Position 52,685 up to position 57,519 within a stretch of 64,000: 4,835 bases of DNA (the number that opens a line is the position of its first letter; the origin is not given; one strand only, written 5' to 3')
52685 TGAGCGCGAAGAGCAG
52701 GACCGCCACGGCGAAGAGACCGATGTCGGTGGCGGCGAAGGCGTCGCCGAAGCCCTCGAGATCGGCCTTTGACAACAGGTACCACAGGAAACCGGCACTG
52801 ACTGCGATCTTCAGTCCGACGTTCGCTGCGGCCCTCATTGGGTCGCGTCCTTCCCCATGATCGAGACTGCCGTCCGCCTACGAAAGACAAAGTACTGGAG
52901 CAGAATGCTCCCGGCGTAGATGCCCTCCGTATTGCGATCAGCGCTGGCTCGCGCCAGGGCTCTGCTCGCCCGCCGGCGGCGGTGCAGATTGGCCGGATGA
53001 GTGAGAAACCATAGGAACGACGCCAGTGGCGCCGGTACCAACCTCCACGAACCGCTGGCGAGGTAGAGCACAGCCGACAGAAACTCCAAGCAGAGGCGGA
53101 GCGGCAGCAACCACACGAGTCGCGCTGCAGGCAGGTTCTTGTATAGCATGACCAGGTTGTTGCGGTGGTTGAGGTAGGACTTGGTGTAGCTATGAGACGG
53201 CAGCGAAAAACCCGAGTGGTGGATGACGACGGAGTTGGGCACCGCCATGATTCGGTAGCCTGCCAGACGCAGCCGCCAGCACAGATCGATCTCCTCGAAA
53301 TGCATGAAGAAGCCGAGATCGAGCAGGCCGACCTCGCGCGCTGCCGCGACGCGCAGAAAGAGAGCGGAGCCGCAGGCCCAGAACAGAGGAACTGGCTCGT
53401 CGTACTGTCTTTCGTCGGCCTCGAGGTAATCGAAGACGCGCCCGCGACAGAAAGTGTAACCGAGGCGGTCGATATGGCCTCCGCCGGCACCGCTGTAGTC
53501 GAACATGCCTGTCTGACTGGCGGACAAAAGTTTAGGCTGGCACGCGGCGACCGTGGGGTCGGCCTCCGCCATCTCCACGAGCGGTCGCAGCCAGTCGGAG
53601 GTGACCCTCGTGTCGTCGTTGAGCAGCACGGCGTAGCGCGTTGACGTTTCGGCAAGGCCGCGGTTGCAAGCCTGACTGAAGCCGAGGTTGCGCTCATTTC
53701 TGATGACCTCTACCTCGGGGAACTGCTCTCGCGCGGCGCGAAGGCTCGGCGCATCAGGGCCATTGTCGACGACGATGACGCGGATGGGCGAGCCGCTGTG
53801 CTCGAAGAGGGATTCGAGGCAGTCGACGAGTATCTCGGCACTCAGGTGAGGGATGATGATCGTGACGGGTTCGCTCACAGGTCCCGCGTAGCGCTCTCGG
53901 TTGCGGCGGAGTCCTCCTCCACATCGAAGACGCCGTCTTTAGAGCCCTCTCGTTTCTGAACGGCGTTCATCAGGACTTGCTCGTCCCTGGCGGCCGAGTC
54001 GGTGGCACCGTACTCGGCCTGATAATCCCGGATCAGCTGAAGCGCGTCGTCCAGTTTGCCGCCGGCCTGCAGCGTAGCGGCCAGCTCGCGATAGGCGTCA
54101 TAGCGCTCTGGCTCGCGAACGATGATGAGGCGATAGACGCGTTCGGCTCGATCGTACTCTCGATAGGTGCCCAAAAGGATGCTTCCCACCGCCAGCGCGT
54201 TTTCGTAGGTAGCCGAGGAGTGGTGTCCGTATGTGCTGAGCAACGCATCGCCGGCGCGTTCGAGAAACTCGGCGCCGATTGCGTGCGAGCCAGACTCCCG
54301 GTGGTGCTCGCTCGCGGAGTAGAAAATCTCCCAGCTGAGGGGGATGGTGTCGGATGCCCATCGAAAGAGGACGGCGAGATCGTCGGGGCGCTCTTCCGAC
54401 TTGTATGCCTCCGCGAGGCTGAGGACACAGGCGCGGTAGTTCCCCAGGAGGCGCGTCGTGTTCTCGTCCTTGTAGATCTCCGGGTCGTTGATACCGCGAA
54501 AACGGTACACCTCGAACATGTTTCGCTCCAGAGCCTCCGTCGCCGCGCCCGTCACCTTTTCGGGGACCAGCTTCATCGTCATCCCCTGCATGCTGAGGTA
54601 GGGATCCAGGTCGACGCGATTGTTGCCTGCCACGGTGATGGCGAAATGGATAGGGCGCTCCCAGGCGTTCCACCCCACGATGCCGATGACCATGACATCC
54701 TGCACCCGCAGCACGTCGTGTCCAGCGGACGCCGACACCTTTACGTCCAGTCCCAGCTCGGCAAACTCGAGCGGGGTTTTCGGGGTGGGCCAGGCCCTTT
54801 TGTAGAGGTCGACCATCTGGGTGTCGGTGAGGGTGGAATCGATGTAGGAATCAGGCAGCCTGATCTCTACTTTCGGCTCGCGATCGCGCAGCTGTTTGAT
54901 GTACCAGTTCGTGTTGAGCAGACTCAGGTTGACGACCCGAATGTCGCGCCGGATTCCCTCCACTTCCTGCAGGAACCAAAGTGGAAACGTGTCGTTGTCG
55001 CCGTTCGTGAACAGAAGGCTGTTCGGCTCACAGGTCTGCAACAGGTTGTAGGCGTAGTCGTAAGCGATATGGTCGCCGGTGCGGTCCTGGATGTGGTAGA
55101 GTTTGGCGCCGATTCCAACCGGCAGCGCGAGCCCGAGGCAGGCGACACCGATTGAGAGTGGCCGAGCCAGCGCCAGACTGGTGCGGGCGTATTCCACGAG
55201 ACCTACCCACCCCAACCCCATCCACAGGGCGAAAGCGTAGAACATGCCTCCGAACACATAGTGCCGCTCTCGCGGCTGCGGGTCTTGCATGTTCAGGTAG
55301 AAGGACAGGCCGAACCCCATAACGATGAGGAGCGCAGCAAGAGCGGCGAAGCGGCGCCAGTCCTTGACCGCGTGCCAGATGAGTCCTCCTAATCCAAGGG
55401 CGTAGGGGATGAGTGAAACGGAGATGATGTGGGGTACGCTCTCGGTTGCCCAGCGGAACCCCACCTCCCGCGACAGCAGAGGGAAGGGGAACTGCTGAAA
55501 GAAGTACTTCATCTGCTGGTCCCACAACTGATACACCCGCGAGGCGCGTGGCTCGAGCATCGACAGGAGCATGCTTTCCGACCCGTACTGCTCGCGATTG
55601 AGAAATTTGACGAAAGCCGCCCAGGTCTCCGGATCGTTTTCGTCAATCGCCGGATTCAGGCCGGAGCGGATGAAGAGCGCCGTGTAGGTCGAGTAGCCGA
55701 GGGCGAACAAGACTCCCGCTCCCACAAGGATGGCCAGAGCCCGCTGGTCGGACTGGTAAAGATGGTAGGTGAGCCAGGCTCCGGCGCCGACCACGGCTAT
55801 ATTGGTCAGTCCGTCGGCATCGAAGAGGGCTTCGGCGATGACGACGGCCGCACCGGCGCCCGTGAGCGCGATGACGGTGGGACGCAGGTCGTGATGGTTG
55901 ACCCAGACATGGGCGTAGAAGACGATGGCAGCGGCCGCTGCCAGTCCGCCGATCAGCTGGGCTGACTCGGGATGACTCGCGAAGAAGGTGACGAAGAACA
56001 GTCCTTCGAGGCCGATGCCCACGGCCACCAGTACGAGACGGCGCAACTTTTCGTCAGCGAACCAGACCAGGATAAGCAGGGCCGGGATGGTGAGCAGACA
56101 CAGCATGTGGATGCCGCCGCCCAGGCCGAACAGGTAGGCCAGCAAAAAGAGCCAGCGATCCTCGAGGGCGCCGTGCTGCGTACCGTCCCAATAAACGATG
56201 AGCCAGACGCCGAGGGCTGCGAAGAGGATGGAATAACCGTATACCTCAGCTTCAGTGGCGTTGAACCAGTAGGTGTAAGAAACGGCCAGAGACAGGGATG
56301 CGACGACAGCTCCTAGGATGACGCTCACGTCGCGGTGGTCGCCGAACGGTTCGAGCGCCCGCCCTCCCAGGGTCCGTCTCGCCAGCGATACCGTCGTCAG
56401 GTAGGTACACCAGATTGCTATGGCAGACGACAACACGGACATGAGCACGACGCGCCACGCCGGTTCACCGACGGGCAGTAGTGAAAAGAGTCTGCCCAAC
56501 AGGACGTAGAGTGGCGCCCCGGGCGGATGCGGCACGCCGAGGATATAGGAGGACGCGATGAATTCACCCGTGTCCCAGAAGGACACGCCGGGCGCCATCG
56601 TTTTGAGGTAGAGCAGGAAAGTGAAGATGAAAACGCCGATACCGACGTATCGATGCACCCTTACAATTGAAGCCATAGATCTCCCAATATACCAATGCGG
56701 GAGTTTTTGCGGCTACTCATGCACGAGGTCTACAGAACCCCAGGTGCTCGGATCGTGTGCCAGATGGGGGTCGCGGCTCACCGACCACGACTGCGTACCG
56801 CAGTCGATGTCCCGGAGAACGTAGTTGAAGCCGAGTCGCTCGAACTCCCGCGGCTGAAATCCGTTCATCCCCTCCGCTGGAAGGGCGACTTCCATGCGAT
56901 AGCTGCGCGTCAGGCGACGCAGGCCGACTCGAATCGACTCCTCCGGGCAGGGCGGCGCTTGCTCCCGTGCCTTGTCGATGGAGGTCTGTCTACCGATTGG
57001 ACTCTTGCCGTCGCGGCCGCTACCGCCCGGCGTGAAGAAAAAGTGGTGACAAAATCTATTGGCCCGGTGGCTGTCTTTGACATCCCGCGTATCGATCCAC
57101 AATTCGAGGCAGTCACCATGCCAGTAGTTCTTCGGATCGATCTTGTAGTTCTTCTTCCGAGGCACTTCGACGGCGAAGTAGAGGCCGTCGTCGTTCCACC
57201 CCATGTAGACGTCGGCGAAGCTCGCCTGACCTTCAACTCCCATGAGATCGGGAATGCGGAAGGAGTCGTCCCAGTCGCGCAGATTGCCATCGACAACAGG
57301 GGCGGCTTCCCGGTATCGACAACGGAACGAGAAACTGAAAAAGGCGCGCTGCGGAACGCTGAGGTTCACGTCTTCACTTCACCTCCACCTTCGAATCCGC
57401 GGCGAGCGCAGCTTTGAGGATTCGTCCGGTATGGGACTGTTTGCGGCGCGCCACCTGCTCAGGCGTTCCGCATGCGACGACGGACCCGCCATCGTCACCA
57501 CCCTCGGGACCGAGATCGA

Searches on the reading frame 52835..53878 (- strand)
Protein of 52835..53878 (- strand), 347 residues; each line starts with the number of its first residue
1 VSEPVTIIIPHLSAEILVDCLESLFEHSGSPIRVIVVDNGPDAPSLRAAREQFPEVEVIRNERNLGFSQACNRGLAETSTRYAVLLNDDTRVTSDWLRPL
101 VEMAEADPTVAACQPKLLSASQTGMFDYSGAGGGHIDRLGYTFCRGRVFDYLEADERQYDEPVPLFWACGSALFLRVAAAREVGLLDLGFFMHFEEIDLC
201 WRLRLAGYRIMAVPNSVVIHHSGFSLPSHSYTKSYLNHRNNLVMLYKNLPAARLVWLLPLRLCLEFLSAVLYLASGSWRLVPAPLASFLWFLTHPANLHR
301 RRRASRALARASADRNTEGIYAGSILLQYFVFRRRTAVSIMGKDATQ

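Call 34: search_protein_families(library=pfam, proteins=[window:52835-53878:-], max_evalue=0.001)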
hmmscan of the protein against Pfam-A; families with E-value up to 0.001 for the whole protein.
window:52835-53878:- (347 aa): 3 families
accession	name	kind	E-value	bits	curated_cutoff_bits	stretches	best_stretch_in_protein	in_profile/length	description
PF00535.33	Glycos_transf_2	-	2.6e-21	76.7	23.3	1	7-114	2-113/168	Glycosyl transferase family 2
PF13641.12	Glyco_tranf_2_3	-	8.2e-10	39.5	27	1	5-223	3-214/230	Glycosyltransferase like family 2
PF13632.12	Glyco_trans_2_3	-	6.8e-09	36.3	27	1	83-292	2-187/198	Glycosyl transferase family group 2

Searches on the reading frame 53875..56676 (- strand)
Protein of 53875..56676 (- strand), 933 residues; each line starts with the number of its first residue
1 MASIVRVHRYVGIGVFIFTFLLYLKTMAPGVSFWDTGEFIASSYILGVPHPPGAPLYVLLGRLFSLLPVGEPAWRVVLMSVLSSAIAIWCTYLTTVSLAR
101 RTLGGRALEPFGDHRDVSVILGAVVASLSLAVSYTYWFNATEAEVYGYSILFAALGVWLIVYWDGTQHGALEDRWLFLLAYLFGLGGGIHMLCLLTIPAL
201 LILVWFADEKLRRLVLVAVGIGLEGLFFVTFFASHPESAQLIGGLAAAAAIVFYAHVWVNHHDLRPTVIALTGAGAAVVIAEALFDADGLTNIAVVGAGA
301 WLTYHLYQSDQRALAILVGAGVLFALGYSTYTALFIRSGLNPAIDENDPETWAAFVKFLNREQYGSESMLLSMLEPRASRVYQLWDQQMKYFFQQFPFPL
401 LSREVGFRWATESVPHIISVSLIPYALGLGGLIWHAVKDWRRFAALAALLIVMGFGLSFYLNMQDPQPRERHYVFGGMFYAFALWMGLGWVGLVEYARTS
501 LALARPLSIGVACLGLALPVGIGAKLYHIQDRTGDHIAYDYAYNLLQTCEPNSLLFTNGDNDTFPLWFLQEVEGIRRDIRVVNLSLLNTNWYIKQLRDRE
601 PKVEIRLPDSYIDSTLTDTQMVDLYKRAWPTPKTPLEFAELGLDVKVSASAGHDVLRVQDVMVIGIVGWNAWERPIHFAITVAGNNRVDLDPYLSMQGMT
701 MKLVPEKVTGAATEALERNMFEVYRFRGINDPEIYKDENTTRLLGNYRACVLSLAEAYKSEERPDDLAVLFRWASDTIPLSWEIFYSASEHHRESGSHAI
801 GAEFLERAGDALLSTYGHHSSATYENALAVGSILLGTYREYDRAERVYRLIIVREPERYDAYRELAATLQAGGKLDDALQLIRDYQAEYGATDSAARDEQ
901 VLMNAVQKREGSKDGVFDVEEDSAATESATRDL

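Call 34: search_protein_families(library=pfam, proteins=[window:53875-56676:-], max_evalue=0.001)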
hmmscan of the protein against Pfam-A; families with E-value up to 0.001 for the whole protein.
window:53875-56676:- (933 aa): 1 family
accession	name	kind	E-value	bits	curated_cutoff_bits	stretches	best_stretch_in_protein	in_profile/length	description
PF11028.14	TMEM260-like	-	1e-51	175.7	24.2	1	35-210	1-176/179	Protein O-mannosyl-transferase TMEM260-like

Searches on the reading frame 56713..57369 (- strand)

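Call 34: search_protein_families(library=pfam, proteins=[window:56713-57369:-], max_evalue=0.001)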
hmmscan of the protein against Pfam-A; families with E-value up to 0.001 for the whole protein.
window:56713-57369:- (218 aa): 1 family
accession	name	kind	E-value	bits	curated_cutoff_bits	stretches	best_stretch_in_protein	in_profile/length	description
PF06452.16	CBM9_1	-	1.6e-07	31.8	23.4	1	52-216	33-183/185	Carbohydrate family 9 binding domain-like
